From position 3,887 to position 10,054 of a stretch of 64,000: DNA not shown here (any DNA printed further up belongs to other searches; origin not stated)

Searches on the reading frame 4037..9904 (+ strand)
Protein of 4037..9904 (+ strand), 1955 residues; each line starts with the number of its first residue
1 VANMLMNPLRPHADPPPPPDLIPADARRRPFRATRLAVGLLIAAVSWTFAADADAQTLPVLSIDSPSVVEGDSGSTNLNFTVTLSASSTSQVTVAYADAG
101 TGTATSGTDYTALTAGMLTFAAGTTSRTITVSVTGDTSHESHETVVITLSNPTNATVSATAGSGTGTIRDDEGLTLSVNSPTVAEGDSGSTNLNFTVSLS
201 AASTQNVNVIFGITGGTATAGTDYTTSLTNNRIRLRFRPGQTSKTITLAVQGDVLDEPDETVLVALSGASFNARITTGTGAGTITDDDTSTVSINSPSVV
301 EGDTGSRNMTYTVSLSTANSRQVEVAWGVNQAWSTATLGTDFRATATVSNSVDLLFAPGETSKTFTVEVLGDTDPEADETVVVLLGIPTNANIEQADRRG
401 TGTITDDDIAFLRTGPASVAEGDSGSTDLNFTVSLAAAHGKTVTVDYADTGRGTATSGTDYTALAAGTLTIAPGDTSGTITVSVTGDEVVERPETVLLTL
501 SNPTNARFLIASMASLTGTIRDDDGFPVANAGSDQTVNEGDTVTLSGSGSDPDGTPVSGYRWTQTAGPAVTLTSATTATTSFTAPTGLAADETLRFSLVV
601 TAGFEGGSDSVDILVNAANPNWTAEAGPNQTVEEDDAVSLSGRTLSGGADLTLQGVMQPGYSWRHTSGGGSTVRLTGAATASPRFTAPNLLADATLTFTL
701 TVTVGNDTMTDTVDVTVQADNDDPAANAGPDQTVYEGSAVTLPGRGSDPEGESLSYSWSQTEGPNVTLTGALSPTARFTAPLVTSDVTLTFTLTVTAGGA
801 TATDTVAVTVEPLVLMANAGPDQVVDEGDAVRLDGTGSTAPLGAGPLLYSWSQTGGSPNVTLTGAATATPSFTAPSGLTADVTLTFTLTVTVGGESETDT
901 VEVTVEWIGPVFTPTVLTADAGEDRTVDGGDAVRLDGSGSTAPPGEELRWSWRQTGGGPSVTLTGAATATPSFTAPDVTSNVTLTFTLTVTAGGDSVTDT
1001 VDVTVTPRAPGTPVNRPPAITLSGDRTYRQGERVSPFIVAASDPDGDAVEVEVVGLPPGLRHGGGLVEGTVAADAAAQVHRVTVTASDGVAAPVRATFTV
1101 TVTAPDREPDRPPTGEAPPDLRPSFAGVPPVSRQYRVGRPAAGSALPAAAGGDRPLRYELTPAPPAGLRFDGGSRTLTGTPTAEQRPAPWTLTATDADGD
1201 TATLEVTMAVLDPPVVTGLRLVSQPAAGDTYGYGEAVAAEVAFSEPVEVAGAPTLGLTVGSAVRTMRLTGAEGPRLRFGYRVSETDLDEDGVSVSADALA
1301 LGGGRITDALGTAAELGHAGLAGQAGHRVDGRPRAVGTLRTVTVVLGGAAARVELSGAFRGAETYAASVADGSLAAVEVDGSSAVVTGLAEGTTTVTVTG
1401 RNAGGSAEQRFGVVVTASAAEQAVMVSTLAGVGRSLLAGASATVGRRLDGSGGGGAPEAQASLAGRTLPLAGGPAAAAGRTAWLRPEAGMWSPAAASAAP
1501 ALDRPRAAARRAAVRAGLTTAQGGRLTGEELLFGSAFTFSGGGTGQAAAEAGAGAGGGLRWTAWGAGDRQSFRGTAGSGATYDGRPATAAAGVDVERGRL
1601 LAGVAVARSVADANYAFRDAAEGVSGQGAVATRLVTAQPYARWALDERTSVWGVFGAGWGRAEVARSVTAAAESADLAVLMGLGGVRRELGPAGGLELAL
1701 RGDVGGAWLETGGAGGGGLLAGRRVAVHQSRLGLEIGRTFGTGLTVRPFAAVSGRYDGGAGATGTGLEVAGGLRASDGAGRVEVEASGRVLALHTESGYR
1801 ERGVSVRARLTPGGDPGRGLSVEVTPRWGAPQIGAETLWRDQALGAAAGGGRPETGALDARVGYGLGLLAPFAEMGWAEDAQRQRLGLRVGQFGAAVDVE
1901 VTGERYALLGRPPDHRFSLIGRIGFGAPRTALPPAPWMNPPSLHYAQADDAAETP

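Call 82: search_protein_families(library=pfam, proteins=[window:4037-9904:+], max_evalue=0.00001)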
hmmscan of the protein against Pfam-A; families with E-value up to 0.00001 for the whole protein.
window:4037-9904:+ (1955 aa): 5 families
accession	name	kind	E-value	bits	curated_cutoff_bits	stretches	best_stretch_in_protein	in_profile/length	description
PF22352.2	K319L-like_PKD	-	2.2e-67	223.5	27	5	728-810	1-84/84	K319L-like, PKD domain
PF03160.20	Calx-beta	-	2e-39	134.7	27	4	72-171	18-118/119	Calx-beta domain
PF18911.6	PKD_4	-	1.9e-09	37.9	27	0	721-810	1-85/85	PKD domain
PF05345.18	He_PIG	-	7.2e-09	36.4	24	0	1151-1210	34-95/96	Putative Ig domain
PF21027.3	Sde0182_C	-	4.4e-07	30.8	27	0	741-800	3-70/83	Cellulose-binding protein Sde0182, C-terminal domain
